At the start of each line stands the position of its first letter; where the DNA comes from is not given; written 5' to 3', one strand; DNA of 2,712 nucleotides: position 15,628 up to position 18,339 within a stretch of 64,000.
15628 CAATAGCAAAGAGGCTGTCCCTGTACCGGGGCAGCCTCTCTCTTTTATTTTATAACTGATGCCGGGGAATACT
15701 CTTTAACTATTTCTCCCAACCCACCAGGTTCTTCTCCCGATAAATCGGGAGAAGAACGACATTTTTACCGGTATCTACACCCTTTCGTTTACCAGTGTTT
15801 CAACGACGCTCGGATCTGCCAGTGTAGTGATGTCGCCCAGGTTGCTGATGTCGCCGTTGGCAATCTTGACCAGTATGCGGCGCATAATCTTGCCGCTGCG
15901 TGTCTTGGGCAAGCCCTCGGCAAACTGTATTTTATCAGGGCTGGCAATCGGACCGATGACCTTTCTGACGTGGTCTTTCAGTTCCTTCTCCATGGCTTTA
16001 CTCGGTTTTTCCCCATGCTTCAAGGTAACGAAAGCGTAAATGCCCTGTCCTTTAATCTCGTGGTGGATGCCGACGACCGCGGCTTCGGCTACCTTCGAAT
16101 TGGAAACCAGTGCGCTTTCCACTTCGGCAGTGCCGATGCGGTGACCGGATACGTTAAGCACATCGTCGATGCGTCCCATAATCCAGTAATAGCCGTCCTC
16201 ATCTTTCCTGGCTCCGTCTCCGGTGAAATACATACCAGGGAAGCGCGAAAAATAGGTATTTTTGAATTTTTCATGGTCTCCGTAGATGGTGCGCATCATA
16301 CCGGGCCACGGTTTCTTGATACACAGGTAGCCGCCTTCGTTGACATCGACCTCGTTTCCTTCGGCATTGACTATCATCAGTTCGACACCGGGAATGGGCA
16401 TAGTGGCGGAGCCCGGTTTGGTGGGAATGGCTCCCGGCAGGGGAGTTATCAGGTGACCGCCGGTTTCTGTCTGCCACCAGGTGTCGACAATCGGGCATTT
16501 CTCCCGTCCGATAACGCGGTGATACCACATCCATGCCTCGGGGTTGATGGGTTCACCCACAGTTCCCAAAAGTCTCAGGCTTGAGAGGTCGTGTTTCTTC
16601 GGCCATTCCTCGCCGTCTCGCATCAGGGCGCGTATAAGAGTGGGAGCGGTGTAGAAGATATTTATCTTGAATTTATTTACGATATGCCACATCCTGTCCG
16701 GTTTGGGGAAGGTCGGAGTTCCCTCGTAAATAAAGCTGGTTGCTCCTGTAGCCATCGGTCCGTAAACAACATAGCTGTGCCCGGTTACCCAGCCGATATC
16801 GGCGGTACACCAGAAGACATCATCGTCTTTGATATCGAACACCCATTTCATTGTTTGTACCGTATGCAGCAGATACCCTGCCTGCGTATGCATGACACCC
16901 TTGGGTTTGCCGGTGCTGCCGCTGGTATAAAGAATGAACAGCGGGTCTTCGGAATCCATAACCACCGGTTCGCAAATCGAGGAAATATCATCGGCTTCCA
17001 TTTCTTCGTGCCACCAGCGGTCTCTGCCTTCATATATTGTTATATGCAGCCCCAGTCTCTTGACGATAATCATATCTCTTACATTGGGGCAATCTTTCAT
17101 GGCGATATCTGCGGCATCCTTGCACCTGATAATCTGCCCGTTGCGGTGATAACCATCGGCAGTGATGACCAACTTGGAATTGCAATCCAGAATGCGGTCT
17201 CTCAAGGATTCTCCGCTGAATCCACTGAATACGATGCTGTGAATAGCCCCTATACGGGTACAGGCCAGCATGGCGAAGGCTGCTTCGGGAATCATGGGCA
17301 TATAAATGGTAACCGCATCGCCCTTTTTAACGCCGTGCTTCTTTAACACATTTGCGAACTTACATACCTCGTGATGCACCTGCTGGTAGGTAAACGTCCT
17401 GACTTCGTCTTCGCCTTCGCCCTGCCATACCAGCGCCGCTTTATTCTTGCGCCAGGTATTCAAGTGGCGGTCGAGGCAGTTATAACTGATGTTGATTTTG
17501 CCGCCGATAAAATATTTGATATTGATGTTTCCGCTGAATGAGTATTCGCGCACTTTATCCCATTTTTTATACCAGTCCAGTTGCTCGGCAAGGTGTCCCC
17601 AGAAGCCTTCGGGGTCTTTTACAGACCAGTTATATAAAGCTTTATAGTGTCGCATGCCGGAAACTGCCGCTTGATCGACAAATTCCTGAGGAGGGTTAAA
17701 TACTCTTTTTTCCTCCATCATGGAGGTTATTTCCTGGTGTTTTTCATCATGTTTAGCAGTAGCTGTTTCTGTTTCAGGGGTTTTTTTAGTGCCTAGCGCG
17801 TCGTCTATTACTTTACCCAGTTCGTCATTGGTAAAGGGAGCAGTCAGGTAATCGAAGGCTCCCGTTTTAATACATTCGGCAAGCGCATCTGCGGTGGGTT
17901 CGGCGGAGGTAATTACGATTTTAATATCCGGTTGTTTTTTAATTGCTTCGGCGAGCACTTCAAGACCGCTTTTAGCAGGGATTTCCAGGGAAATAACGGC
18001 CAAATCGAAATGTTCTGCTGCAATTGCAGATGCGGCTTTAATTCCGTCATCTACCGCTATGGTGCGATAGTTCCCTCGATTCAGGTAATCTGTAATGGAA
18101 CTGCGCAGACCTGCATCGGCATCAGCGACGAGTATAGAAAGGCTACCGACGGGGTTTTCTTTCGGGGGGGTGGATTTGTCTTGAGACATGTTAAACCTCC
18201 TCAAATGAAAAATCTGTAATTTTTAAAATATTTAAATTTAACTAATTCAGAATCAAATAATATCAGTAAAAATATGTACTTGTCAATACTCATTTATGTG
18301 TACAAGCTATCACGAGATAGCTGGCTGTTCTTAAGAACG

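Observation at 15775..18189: Acetyl-CoA synthetase fused to an N-terminal pseudo-receiver domain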

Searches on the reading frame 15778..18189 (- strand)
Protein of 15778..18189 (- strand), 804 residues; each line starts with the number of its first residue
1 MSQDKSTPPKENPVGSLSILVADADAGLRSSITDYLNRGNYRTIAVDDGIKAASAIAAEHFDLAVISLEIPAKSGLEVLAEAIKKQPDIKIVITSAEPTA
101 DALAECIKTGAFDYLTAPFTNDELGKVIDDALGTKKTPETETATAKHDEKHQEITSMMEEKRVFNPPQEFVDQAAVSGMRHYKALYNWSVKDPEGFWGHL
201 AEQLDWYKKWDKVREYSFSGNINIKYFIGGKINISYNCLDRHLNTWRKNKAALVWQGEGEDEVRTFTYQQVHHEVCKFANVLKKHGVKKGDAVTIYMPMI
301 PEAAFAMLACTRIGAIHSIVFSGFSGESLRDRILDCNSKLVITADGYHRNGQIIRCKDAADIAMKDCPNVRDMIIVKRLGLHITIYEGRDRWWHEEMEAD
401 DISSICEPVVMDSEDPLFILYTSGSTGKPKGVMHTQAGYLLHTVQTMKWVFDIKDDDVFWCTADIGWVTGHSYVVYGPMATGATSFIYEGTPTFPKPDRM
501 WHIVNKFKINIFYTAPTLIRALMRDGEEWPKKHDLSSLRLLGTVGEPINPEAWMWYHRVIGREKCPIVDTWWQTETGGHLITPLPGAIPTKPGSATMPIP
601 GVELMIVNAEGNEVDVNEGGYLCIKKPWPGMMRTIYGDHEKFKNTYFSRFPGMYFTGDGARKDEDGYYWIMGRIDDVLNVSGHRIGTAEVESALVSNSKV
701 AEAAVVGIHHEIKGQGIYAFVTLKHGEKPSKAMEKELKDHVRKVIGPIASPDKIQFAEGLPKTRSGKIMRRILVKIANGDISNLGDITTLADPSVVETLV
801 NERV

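Call 3: search_protein_families(library=pfam, proteins=[window:15778-18189:-], max_evalue=0.01)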
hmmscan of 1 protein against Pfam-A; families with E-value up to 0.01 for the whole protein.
window:15778-18189:- (804 aa): 5 families
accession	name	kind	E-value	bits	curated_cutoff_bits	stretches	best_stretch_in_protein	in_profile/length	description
PF00501.34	AMP-binding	-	1.5e-93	314.1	29.9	1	243-635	5-383/384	AMP-binding enzyme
PF13193.12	AMP-binding_C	-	9.6e-28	97.4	24.5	1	689-767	1-76/76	AMP-binding enzyme C-terminal domain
PF16177.11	ACAS_N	-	2.3e-22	79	27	1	182-238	1-55/55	Acetyl-coenzyme A synthetase N-terminus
PF00072.30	Response_reg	-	2.3e-15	57.2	30.2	1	19-128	1-110/111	Response regulator receiver domain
PF20161.5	VpsR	-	0.008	16.3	23.7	0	30-128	21-120/121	VpsR domain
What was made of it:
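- Checked: Pfam (call 3) finds Response_reg at 19-128 (57.2 bits against a cutoff of 30.2), ACAS_N at 182-238, AMP-binding at 243-635 and AMP-binding_C at 689-767, all in one frame.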

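Call 4: search_protein_families(library=ncbifam, proteins=[window:15778-18189:-], max_evalue=0.01)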
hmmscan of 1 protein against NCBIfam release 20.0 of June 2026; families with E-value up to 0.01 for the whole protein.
window:15778-18189:- (804 aa): 183 families (the best 25 are shown)
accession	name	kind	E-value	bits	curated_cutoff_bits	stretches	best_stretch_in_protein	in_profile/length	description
NF001208.0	PRK00174.1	subfamily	0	1058.4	657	1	155-802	3-644/649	acetate--CoA ligase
TIGR02188.1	Ac_CoA_lig_AcsA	equivalog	0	1013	724.95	1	178-801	3-628/629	acetate--CoA ligase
NF007815.0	PRK10524.1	equivalog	8.7e-182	606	955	1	180-799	2-623/629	propionate--CoA ligase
TIGR02316.1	propion_prpE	equivalog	6.2e-166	553.7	827.4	1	181-798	2-621/628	propionate--CoA ligase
NF003313.0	PRK04319.1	equivalog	7.6e-164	546.1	729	1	222-790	33-572/574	acetate--CoA ligase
NF002937.0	PRK03584.1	subfamily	3.5e-111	372.4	639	1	168-800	24-649/657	acetoacetate--CoA ligase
TIGR01217.1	ac_ac_CoA_syn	equivalog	2.5e-88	296.8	520.9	1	171-779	26-626/652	acetoacetate--CoA ligase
NF047394.1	AcylCoAsynMbcS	equivalog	1.6e-86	291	850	1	245-773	20-516/525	acyl-CoA synthetase MbcS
NF004837.0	PRK06187.1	subfamily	4.2e-74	249.7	476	1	244-773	18-518/531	long-chain-fatty-acid--CoA ligase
TIGR02262.1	benz_CoA_lig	subfamily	7.6e-65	219.6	375.25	1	232-773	3-505/508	benzoate-CoA ligase family protein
NF005714.0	PRK07529.1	subfamily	2.6e-55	187.9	632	1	236-776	33-575/640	acyl-CoA synthetase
NF006182.0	PRK08316.1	subfamily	6.7e-54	183.2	663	1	249-774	26-514/523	fatty acyl-CoA synthetase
TIGR03098.1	ligase_PEP_1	hypoth_equivalog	3.8e-51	174.1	592.35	1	262-773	22-514/517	acyl-CoA ligase (AMP-forming), exosortase A system-associated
NF006181.0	PRK08314.1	subfamily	3e-50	171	705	1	264-775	48-552/563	long-chain-fatty-acid--CoA ligase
NF053567.1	HBDA_AROS1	equivalog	3.7e-50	170.8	1000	1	263-771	37-513/523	3-hydroxybenzoate--CoA ligase HbdA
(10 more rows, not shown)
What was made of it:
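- Checked: NCBIfam scores the Acs equivalog TIGR02188 at 1013 bits against a cutoff of 725 (call 4).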

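Call 7: find_encoding_contigs(protein=window:15778-18189:-, flank=10000, max_places=6)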
Protein window:15778-18189:- (804 aa): no gene with exactly this product is on record in the collection.
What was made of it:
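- Tried and rejected: An exact look-up of the window protein in public assemblies found nothing on record (call 7).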

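Call 8: find_homologous_proteins(query=window:15778-18189:-, max_evalue=1e-50)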
Query window:15778-18189:- (804 aa): 8000 proteins with E <= 1e-50 among 8000 candidates; the best 120 are listed.
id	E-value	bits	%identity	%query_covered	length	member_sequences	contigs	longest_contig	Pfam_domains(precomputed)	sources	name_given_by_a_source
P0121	0.0e+0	1763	92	100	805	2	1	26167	PF16177.12,PF00501.35,PF13193.13,PF00072.31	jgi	jgi:acetyl-CoA synthetase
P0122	0.0e+0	1725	90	100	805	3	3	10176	PF16177.12,PF00501.35,PF13193.13,PF00072.31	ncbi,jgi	jgi:acetyl-CoA synthetase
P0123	0.0e+0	1663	86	100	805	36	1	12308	PF16177.12,PF00501.35,PF13193.13,PF00072.31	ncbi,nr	ncbi:MAG: acetate--CoA ligase [Dehalococcoidales bacterium]|nr:acetate--CoA ligase [Dehalococcoidale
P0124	0.0e+0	1583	81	100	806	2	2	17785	PF16177.12,PF00501.35,PF13193.13,PF00072.31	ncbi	-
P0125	0.0e+0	1581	81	100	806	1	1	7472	PF16177.12,PF00501.35,PF13193.13,PF00072.31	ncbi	-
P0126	0.0e+0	1581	81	100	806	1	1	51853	PF16177.12,PF00501.35,PF13193.13,PF00072.31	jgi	jgi:acetyl-CoA synthetase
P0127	0.0e+0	1574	81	100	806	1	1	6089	PF16177.12,PF00501.35,PF13193.13,PF00072.31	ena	-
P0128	0.0e+0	1514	80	100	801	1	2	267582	PF16177.12,PF00501.35,PF13193.13,PF00072.31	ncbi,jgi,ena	ncbi:MAG: acetate--CoA ligase [Dehalococcoidales bacterium]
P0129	0.0e+0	1401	83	86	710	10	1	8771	PF16177.12,PF00501.35,PF00072.31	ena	-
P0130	0.0e+0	1315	69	98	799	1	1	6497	PF16177.12,PF00501.35,PF13193.13,PF00072.31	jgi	-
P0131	0.0e+0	1308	70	98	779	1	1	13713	PF16177.12,PF00501.35,PF13193.13,PF00072.31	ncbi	-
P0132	0.0e+0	1300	67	100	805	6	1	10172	PF16177.12,PF00501.35,PF13193.13,PF00072.31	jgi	jgi:acetyl-CoA synthetase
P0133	0.0e+0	1285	66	98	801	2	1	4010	PF16177.12,PF00501.35,PF13193.13,PF00072.31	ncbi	-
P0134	0.0e+0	1279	65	98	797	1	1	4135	PF16177.12,PF00501.35,PF13193.13,PF00072.31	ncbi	-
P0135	0.0e+0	1278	66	98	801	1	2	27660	PF16177.12,PF00501.35,PF13193.13,PF00072.31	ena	-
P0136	0.0e+0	1278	65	98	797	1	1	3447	PF16177.12,PF00501.35,PF13193.13,PF00072.31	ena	-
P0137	0.0e+0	1278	65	98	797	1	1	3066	PF16177.12,PF00501.35,PF13193.13,PF00072.31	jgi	-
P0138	0.0e+0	1278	65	98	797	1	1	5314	PF16177.12,PF00501.35,PF13193.13,PF00072.31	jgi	jgi:acetyl-CoA synthetase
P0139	0.0e+0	1277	66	98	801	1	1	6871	PF16177.12,PF00501.35,PF13193.13,PF00072.31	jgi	jgi:acetyl-CoA synthetase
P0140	0.0e+0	1277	66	98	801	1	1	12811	PF16177.12,PF00501.35,PF13193.13,PF00072.31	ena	-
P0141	0.0e+0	1272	66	98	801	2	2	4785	PF16177.12,PF00501.35,PF13193.13,PF00072.31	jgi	jgi:acetyl-CoA synthetase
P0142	0.0e+0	1272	67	98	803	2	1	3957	PF16177.12,PF00501.35,PF13193.13,PF00072.31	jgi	-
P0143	0.0e+0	1268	66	98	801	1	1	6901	PF16177.12,PF00501.35,PF13193.13,PF00072.31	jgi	-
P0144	0.0e+0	1262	66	98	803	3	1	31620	PF16177.12,PF00501.35,PF13193.13,PF00072.31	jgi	jgi:acetyl-CoA synthetase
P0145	0.0e+0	1260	65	98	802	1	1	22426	PF16177.12,PF00501.35,PF13193.13,PF00072.31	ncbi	-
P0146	0.0e+0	1257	66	98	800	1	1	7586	PF16177.12,PF00501.35,PF13193.13,PF00072.31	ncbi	ncbi:acetate--CoA ligase [Chloroflexota bacterium]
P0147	0.0e+0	1254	65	98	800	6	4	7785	PF16177.12,PF00501.35,PF13193.13,PF00072.31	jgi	-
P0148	0.0e+0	1254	65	98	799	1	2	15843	PF16177.12,PF00501.35,PF13193.13,PF00072.31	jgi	jgi:acetyl-CoA synthetase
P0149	0.0e+0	1254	65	98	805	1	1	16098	PF16177.12,PF00501.35,PF13193.13,PF00072.31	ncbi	-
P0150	0.0e+0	1251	65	98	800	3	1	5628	PF16177.12,PF00501.35,PF13193.13,PF00072.31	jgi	jgi:acetyl-CoA synthetase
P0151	0.0e+0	1249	64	98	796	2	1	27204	PF16177.12,PF00501.35,PF13193.13,PF00072.31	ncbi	-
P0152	0.0e+0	1249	64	98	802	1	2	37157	PF16177.12,PF00501.35,PF13193.13,PF00072.31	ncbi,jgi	-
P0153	0.0e+0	1247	65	98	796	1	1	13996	PF16177.12,PF00501.35,PF13193.13,PF00072.31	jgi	jgi:acetyl-CoA synthetase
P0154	0.0e+0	1246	64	98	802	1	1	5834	PF16177.12,PF00501.35,PF13193.13,PF00072.31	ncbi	-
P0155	0.0e+0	1245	64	98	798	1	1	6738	PF16177.12,PF00501.35,PF13193.13,PF00072.31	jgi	jgi:acetyl-CoA synthetase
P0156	0.0e+0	1245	63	98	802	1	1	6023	PF16177.12,PF00501.35,PF13193.13,PF00072.31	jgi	jgi:acetyl-CoA synthetase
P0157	0.0e+0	1243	64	98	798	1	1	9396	PF16177.12,PF00501.35,PF13193.13,PF00072.31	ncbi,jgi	jgi:acetyl-CoA synthetase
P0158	0.0e+0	1242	64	98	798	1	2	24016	PF16177.12,PF00501.35,PF13193.13,PF00072.31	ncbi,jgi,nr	ncbi:MAG: acetate--CoA ligase [Dehalococcoidia bacterium]|nr:MAG: acetate--CoA ligase [Dehalococcoid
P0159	0.0e+0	1241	64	98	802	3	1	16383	PF16177.12,PF00501.35,PF13193.13,PF00072.31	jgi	-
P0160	0.0e+0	1239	65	98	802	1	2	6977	PF16177.12,PF00501.35,PF13193.13,PF00072.31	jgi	jgi:acetyl-CoA synthetase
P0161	0.0e+0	1239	64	98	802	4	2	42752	PF16177.12,PF00501.35,PF13193.13,PF00072.31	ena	-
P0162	0.0e+0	1234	64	98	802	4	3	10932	PF16177.12,PF00501.35,PF13193.13,PF00072.31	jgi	jgi:acetyl-CoA synthetase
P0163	0.0e+0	1233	64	98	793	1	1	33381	PF16177.12,PF00501.35,PF13193.13,PF00072.31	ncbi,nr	ncbi:MAG: acetate--CoA ligase [Chloroflexi bacterium]|nr:acetate--CoA ligase [Chloroflexota bacteriu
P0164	0.0e+0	1232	64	98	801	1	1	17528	PF16177.12,PF00501.35,PF13193.13,PF00072.31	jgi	-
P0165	0.0e+0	1232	65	98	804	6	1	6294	PF16177.12,PF00501.35,PF13193.13,PF00072.31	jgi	-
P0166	0.0e+0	1230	64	98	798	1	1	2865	PF16177.12,PF00501.35,PF13193.13,PF00072.31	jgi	jgi:acetyl-CoA synthetase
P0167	0.0e+0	1230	64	98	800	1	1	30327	PF16177.12,PF00501.35,PF13193.13,PF00072.31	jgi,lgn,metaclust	metaclust:\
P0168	0.0e+0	1229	63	100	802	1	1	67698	PF16177.12,PF00501.35,PF13193.13,PF00072.31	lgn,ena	-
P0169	0.0e+0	1229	65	98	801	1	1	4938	PF16177.12,PF00501.35,PF13193.13,PF00072.31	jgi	jgi:acetyl-CoA synthetase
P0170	0.0e+0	1228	63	100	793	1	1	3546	PF16177.12,PF00501.35,PF13193.13,PF00072.31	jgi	-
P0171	0.0e+0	1228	65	98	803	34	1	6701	PF16177.12,PF00501.35,PF13193.13,PF00072.31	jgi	jgi:acetyl-CoA synthetase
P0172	0.0e+0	1227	63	98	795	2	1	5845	PF16177.12,PF00501.35,PF13193.13,PF00072.31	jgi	-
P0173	0.0e+0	1226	63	98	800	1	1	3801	PF16177.12,PF00501.35,PF13193.13,PF00072.31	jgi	jgi:acetyl-CoA synthetase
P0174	0.0e+0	1226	64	98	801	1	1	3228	PF16177.12,PF00501.35,PF13193.13,PF00072.31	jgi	jgi:acetyl-CoA synthetase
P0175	0.0e+0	1225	64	98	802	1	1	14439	PF16177.12,PF00501.35,PF13193.13,PF00072.31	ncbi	-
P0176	0.0e+0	1222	63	100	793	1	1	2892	PF16177.12,PF00501.35,PF13193.13,PF00072.31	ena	-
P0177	0.0e+0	1221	65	97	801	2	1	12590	PF16177.12,PF00501.35,PF13193.13,PF00072.31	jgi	jgi:acetyl-CoA synthetase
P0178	0.0e+0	1221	64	98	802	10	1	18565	PF16177.12,PF00501.35,PF13193.13,PF00072.31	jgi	jgi:acetyl-CoA synthetase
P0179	0.0e+0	1220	64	98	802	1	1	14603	PF16177.12,PF00501.35,PF13193.13,PF00072.31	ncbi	-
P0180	0.0e+0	1219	64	98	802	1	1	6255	PF16177.12,PF00501.35,PF13193.13,PF00072.31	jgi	-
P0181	0.0e+0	1218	64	98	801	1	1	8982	PF16177.12,PF00501.35,PF13193.13,PF00072.31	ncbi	-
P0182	0.0e+0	1217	64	98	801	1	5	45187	PF16177.12,PF00501.35,PF13193.13,PF00072.31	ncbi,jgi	-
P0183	0.0e+0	1217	62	98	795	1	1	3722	PF16177.12,PF00501.35,PF13193.13,PF00072.31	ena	-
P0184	0.0e+0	1216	64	98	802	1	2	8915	PF16177.12,PF00501.35,PF13193.13,PF00072.31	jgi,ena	-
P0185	0.0e+0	1216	64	98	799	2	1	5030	PF16177.12,PF00501.35,PF13193.13,PF00072.31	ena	-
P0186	0.0e+0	1215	64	98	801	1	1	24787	PF16177.12,PF00501.35,PF13193.13,PF00072.31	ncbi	-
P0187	0.0e+0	1213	65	97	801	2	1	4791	PF16177.12,PF00501.35,PF13193.13,PF00072.31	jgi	-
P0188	0.0e+0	1213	63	98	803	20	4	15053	PF16177.12,PF00501.35,PF13193.13,PF00072.31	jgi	-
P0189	0.0e+0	1211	64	98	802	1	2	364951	PF16177.12,PF00501.35,PF13193.13,PF00072.31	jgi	jgi:acetyl-CoA synthetase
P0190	0.0e+0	1210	64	98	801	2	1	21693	PF16177.12,PF00501.35,PF13193.13,PF00072.31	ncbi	-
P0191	0.0e+0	1209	63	98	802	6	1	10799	PF16177.12,PF00501.35,PF13193.13,PF00072.31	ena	-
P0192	0.0e+0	1208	64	97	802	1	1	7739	PF16177.12,PF00501.35,PF13193.13,PF00072.31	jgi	jgi:acetyl-CoA synthetase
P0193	0.0e+0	1208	64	98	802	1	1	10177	PF16177.12,PF00501.35,PF13193.13,PF00072.31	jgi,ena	-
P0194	0.0e+0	1208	63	98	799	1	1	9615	PF16177.12,PF00501.35,PF13193.13,PF00072.31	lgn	-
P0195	0.0e+0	1208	64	98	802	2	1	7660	PF16177.12,PF00501.35,PF13193.13,PF00072.31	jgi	jgi:acetyl-CoA synthetase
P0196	0.0e+0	1203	63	98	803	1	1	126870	PF16177.12,PF00501.35,PF13193.13,PF00072.31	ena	-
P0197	0.0e+0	1200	62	99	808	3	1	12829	PF16177.12,PF00501.35,PF13193.13,PF00072.31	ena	-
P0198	0.0e+0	1192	62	98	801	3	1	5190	PF16177.12,PF00501.35,PF13193.13,PF00072.31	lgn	-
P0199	0.0e+0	1187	62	98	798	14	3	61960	PF16177.12,PF00501.35,PF13193.13,PF00072.31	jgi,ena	-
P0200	0.0e+0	1185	74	81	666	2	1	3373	PF16177.12,PF00501.35,PF13193.13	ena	-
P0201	0.0e+0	1179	63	98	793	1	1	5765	PF16177.12,PF00501.35,PF13193.13,PF00072.31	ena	-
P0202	0.0e+0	1167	62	97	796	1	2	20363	PF16177.12,PF00501.35,PF13193.13,PF00072.31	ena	-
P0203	0.0e+0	1159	61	98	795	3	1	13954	PF16177.12,PF00501.35,PF13193.13,PF00072.31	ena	-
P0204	0.0e+0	1156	61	98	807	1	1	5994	PF16177.12,PF00501.35,PF13193.13,PF00072.31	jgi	jgi:acetyl-CoA synthetase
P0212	0.0e+0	1142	61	98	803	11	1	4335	PF16177.12,PF00501.35,PF13193.13,PF00072.31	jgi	jgi:acetyl-CoA synthetase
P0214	0.0e+0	1139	59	99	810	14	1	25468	PF16177.12,PF00501.35,PF13193.13,PF00072.31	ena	-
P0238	0.0e+0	1122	59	98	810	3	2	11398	PF16177.12,PF00501.35,PF13193.13,PF00072.31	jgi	jgi:acetyl-CoA synthetase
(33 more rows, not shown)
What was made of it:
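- The single ORF with the same architecture occurs in 85 independent full-length clusters from many samples and assemblers (call 8).
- Tried and rejected: The full-length query was needed (call 8).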

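Call 19: find_encoding_contigs(protein=P0189, flank=10000, max_places=2)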
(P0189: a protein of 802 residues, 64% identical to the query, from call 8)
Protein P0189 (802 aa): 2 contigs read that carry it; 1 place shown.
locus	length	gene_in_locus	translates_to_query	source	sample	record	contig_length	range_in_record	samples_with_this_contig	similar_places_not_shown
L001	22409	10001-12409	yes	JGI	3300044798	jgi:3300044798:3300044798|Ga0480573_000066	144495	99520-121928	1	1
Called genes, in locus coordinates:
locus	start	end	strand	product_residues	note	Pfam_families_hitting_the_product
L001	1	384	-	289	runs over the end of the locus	PF19799:DUF6282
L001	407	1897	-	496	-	PF01134:GIDA (weak), PF01266:DAO (faint), PF12831:FAD_oxidored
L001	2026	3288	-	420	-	PF09861:Lar_N, PF04015:DUF362 (faint), PF21113:LarA_C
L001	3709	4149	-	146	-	-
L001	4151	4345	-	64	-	-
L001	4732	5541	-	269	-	PF03449:GreA_GreB_N, PF01272:GreA_GreB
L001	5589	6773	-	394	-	PF00890:FAD_binding_2 (faint), PF01266:DAO, PF01494:FAD_binding_3, PF03486:HI0933_like, PF05834:Lycopene_cycl, PF07992:Pyr_redox_2, PF12831:FAD_oxidored (weak), PF13450:NAD_binding_8 (weak), +3 more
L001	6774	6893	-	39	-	-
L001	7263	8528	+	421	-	PF00512:HisKA, PF02518:HATPase_c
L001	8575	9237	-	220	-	PF00072:Response_reg, PF00196:GerE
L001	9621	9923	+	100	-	-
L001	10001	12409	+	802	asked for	PF00072:Response_reg, PF16177:ACAS_N, PF00501:AMP-binding, PF13193:AMP-binding_C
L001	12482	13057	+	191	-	PF01184:Gpr1_Fun34_YaaH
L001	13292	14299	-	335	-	PF00005:ABC_tran, PF08352:oligo_HPY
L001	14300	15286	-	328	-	PF00005:ABC_tran, PF13304:AAA_21 (faint), PF08352:oligo_HPY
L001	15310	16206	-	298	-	PF12911:OppC_N, PF00528:BPD_transp_1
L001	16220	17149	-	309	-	PF19300:BPD_transp_1_N, PF00528:BPD_transp_1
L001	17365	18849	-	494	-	PF00496:SBP_bac_5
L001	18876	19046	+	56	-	-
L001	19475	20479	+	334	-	PF02754:CCG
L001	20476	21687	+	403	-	PF02589:LUD_dom, PF13187:Fer4_9 (faint), PF13237:Fer4_10 (faint), PF12838:Fer4_7 (weak), PF13183:Fer4_8, PF13534:Fer4_17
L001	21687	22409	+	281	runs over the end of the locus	PF05681:Fumerase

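Call 20: find_encoding_contigs(protein=P0168, flank=10000, max_places=2)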
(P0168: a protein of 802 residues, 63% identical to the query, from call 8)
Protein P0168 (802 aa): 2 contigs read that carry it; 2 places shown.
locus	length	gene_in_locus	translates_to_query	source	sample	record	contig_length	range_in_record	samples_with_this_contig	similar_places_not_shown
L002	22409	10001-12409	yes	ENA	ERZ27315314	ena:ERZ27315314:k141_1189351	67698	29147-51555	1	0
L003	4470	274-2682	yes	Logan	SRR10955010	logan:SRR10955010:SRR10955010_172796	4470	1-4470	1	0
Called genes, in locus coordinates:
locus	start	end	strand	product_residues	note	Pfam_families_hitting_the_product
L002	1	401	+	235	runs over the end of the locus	PF00072:Response_reg, PF00196:GerE, PF08281:Sigma70_r4_2 (weak), PF13384:HTH_23 (weak)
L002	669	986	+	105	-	-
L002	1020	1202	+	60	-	-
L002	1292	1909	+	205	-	PF00072:Response_reg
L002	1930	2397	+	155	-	PF01750:HycI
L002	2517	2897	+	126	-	PF00072:Response_reg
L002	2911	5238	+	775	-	PF00072:Response_reg, PF12838:Fer4_7 (faint), PF17179:Fer4_22, PF00970:FAD_binding_6 (weak), PF00175:NAD_binding_1, PF10418:DHODB_Fe-S_bind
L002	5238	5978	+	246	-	PF01058:Oxidored_q6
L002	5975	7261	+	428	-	PF00374:NiFeSe_Hases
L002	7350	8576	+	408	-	PF00512:HisKA, PF02518:HATPase_c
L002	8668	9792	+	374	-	PF00989:PAS, PF08448:PAS_4 (weak), PF13426:PAS_9, PF00512:HisKA, PF02518:HATPase_c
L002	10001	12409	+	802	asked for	PF00072:Response_reg, PF16177:ACAS_N, PF00501:AMP-binding, PF13193:AMP-binding_C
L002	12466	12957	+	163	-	PF00072:Response_reg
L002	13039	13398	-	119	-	PF00072:Response_reg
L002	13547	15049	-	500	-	PF00370:FGGY_N, PF02782:FGGY_C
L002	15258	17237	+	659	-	PF00724:Oxidored_FMN, PF07992:Pyr_redox_2 (weak), PF00070:Pyr_redox (faint), PF01266:DAO (faint), PF07992:Pyr_redox_2, PF12831:FAD_oxidored (weak), PF13450:NAD_binding_8 (weak)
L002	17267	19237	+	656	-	PF00724:Oxidored_FMN, PF13738:Pyr_redox_3 (faint), PF00070:Pyr_redox (faint), PF01266:DAO (weak), PF03486:HI0933_like (weak), PF07992:Pyr_redox_2, PF12831:FAD_oxidored (weak), PF13450:NAD_binding_8 (weak), +1 more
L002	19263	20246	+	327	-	PF01144:CoA_trans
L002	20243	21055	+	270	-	PF01144:CoA_trans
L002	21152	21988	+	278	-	PF00106:adh_short, PF08659:KR, PF13561:adh_short_C2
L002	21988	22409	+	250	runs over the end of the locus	PF00106:adh_short, PF08659:KR (weak), PF13561:adh_short_C2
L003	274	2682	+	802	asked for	PF00072:Response_reg, PF16177:ACAS_N, PF00501:AMP-binding, PF13193:AMP-binding_C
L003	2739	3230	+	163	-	PF00072:Response_reg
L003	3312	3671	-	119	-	PF00072:Response_reg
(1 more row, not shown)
